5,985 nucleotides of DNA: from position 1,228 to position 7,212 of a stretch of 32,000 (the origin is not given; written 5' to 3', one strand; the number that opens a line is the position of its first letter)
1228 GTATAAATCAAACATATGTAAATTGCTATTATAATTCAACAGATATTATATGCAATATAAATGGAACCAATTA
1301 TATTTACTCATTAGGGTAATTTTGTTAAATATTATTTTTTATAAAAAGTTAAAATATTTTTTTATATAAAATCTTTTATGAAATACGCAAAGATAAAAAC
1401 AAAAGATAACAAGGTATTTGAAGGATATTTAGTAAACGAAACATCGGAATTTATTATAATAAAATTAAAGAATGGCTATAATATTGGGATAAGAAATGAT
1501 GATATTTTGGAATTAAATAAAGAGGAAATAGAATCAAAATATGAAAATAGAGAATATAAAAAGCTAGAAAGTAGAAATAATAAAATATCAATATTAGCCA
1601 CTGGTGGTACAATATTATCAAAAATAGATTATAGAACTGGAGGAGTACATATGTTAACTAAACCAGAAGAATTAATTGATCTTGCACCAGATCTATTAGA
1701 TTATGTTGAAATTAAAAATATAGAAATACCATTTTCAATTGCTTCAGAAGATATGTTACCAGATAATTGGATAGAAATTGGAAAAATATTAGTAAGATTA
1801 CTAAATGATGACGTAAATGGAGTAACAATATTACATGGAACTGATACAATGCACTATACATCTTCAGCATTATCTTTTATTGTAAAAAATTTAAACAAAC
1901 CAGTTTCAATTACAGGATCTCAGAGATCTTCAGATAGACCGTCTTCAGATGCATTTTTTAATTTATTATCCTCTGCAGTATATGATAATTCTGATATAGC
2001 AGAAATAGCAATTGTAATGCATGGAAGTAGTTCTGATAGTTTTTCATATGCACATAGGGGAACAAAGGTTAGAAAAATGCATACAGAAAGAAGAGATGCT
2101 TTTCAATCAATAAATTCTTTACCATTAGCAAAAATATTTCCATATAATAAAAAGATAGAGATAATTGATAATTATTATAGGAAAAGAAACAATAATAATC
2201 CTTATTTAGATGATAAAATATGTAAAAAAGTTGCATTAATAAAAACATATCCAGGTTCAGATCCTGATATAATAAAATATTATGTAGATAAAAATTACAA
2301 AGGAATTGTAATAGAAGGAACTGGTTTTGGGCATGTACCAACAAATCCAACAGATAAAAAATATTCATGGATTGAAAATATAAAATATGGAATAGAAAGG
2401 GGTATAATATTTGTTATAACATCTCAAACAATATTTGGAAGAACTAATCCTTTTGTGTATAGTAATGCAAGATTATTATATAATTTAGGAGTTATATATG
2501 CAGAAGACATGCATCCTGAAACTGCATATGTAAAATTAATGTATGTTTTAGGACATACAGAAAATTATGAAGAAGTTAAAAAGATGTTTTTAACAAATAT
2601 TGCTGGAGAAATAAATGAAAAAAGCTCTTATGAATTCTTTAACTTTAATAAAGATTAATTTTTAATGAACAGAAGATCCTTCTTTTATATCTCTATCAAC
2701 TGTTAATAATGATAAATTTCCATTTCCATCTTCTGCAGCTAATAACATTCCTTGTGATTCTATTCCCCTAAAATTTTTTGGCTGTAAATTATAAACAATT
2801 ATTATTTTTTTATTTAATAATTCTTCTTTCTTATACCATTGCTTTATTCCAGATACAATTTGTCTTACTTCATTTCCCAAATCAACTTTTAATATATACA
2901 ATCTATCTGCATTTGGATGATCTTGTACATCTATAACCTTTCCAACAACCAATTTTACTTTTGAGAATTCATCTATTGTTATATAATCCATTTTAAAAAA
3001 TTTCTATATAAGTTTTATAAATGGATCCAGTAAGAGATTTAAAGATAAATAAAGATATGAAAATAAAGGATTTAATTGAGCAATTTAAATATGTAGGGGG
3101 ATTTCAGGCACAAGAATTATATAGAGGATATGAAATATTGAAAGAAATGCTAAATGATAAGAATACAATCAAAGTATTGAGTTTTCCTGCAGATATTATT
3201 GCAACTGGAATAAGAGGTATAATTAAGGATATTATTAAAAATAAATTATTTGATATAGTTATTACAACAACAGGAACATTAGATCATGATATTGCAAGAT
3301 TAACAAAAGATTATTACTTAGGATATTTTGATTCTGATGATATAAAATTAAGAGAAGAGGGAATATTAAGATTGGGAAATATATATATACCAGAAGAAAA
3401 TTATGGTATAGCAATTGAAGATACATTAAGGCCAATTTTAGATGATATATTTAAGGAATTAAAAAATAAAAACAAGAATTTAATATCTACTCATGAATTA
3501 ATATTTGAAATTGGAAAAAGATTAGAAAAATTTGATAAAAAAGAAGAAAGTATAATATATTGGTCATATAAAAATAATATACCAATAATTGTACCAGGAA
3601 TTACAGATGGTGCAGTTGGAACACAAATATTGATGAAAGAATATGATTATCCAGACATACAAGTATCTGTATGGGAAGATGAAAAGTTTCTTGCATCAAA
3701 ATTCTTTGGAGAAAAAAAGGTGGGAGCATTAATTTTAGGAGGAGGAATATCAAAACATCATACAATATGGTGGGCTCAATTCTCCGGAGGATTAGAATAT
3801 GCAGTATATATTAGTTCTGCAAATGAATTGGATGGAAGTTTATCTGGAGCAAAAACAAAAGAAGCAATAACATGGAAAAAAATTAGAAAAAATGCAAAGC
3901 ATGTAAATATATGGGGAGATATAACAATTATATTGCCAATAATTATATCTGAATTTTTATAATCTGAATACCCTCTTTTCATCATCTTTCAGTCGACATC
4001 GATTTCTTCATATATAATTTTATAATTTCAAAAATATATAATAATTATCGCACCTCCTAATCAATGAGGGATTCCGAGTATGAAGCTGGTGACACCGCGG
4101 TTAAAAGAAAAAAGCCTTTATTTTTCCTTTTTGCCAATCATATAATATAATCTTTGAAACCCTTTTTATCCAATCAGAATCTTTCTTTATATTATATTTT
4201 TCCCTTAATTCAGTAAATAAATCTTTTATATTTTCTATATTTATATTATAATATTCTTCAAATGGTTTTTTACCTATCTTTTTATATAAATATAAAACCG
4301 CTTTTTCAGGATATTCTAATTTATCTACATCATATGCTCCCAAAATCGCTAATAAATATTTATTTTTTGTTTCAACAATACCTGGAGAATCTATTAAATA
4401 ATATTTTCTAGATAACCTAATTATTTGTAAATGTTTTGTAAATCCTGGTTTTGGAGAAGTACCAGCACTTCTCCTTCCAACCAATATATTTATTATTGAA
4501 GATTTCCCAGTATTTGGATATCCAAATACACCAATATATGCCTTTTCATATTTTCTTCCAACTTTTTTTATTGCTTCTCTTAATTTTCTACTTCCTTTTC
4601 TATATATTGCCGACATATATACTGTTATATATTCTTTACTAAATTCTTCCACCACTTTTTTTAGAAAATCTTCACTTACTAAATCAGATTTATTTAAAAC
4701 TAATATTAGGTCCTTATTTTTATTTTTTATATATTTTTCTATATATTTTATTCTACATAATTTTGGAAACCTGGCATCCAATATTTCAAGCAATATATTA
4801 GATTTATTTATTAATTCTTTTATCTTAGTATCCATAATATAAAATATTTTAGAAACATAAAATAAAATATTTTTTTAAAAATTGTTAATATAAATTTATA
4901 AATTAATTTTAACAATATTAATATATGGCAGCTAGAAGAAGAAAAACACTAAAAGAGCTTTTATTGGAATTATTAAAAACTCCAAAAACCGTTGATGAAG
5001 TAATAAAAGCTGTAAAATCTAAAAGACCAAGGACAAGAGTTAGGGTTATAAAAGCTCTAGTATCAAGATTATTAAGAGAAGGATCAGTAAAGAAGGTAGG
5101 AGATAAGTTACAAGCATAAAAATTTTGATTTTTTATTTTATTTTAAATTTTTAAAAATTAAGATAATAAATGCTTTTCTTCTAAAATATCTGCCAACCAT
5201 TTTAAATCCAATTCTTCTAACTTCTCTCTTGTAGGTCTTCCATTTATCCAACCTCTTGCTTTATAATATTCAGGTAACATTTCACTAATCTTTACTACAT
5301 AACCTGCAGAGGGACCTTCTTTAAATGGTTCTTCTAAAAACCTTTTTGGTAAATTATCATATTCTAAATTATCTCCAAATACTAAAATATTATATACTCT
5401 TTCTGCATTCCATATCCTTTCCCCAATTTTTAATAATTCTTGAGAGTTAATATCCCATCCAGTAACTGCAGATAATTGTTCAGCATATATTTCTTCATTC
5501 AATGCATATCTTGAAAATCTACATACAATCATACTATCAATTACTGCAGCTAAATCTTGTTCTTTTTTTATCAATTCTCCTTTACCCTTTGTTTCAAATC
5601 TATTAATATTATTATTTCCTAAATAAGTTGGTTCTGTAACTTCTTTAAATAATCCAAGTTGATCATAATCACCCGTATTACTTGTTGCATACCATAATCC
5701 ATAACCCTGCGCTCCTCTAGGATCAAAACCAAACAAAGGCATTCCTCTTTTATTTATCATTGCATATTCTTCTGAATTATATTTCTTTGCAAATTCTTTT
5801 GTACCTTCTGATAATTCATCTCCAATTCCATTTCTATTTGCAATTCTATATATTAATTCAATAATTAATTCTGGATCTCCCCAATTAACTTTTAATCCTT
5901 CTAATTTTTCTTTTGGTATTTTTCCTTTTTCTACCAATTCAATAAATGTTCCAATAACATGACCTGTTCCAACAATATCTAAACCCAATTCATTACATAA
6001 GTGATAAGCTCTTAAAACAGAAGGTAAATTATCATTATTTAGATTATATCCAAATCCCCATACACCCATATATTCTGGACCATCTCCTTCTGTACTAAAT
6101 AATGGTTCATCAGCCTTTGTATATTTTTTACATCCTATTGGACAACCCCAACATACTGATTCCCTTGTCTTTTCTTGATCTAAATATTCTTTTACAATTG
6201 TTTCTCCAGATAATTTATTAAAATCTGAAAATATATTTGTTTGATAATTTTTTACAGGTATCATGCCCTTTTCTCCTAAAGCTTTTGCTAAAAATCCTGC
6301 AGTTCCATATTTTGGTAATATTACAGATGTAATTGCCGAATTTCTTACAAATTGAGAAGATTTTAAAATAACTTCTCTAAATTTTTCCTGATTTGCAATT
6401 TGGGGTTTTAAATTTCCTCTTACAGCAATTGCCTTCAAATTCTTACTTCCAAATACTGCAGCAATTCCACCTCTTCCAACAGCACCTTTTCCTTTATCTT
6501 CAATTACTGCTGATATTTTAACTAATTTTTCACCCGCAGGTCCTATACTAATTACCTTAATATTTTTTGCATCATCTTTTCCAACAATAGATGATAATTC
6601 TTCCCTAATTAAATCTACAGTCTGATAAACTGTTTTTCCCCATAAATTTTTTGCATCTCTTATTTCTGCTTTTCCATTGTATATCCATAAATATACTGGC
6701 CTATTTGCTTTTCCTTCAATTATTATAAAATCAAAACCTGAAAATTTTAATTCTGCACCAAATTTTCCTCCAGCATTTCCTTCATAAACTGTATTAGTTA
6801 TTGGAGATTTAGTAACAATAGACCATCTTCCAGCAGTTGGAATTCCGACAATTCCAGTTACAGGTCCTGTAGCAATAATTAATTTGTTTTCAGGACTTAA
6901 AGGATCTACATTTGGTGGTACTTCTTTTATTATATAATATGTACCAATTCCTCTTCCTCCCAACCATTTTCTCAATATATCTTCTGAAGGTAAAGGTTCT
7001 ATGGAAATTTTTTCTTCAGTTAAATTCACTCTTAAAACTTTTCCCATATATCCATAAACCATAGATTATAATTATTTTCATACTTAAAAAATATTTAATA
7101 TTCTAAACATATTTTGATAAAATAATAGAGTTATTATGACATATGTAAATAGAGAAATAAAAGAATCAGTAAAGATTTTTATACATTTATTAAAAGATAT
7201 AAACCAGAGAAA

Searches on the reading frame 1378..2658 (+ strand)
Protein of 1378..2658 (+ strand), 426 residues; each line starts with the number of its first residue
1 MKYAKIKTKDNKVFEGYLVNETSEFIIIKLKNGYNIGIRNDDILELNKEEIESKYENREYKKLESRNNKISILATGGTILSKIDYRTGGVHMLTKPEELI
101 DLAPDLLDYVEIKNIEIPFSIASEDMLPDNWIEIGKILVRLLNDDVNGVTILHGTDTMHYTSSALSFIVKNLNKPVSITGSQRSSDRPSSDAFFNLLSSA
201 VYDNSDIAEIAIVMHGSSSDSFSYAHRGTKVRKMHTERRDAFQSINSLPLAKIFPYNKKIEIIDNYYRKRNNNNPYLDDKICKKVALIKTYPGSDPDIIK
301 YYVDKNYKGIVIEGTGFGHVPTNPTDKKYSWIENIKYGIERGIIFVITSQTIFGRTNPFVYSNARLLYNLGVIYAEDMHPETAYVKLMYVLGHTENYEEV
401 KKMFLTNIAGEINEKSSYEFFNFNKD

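Call 81: search_protein_families(library=pfam, proteins=[window:1378-2658:+], max_evalue=0.001)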
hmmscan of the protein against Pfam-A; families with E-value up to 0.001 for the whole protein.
window:1378-2658:+ (426 aa): 3 families
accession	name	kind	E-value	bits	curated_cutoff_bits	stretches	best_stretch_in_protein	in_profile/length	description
PF00710.25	Asparaginase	-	6.2e-51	173.1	22.5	1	69-262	1-187/193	Asparaginase, N-terminal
PF17763.6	Asparaginase_C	-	9.3e-32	109.8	34.6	1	284-404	1-114/114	Glutaminase/Asparaginase C-terminal domain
PF18195.6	GatD_N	-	7.8e-09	35.2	25.7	1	5-45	8-50/54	GatD N-terminal domain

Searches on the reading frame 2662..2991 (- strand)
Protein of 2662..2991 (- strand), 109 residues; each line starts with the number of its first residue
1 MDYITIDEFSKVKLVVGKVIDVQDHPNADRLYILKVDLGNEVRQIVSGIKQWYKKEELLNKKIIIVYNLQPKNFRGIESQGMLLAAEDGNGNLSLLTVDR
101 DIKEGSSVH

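Call 81: search_protein_families(library=pfam, proteins=[window:2662-2991:-], max_evalue=0.001)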
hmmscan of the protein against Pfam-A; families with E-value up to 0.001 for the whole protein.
window:2662-2991:- (109 aa): 1 family
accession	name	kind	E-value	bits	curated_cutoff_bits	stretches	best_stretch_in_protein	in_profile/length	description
PF01588.26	tRNA_bind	-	2.5e-34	117.7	27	1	14-106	1-95/96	Putative tRNA binding domain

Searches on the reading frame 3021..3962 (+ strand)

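Call 81: search_protein_families(library=pfam, proteins=[window:3021-3962:+], max_evalue=0.001)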
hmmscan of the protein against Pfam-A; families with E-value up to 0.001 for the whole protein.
window:3021-3962:+ (313 aa): 1 family
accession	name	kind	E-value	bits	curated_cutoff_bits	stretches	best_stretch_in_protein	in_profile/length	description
PF01916.23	DS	-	1.2e-96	323.9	27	1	17-311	1-287/288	Deoxyhypusine synthase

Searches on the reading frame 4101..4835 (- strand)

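Call 81: search_protein_families(library=pfam, proteins=[window:4101-4835:-], max_evalue=0.001)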
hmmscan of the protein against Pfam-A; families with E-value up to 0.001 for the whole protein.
window:4101-4835:- (244 aa): 4 families
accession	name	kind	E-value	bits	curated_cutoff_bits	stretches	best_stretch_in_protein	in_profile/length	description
PF01926.29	MMR_HSR1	-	4.2e-17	62.7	21.9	1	101-159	2-62/113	50S ribosome-binding GTPase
PF03193.22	RsgA_GTPase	-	7e-09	36.2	30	1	36-156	49-171/174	RsgA GTPase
PF02421.24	FeoB_N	-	2.4e-06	27.6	27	1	101-155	3-59/156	Ferrous iron transport protein B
PF00350.29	Dynamin_N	-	2.9e-06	27.9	27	1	101-156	1-55/168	Dynamin family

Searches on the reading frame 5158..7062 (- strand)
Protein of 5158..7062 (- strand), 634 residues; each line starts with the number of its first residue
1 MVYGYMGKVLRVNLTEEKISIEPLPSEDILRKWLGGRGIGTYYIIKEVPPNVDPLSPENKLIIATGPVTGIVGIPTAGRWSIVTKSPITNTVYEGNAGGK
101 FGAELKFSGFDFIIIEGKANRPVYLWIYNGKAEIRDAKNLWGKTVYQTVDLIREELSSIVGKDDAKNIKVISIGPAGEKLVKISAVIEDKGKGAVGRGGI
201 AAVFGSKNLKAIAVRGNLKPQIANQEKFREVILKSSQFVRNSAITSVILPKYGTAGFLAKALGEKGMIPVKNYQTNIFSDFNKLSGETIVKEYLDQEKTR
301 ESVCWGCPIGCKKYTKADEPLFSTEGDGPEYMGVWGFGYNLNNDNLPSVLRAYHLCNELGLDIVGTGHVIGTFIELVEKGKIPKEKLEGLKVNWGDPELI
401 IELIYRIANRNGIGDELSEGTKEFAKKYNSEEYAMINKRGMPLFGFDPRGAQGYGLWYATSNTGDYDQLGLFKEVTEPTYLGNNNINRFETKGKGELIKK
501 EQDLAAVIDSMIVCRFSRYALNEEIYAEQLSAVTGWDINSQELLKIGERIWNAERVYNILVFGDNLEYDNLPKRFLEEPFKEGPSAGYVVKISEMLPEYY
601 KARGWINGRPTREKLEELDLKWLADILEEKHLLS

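Call 81: search_protein_families(library=pfam, proteins=[window:5158-7062:-], max_evalue=0.001)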
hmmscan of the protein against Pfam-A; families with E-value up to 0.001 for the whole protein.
window:5158-7062:- (634 aa): 2 families
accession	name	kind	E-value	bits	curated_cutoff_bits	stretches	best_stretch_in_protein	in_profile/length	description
PF01314.23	AFOR_C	-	2e-117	393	27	1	234-620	5-385/385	Aldehyde ferredoxin oxidoreductase, domains 2 & 3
PF02730.20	AFOR_N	-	1.1e-77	260.7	29.8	1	7-216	1-198/199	Aldehyde ferredoxin oxidoreductase, N-terminal domain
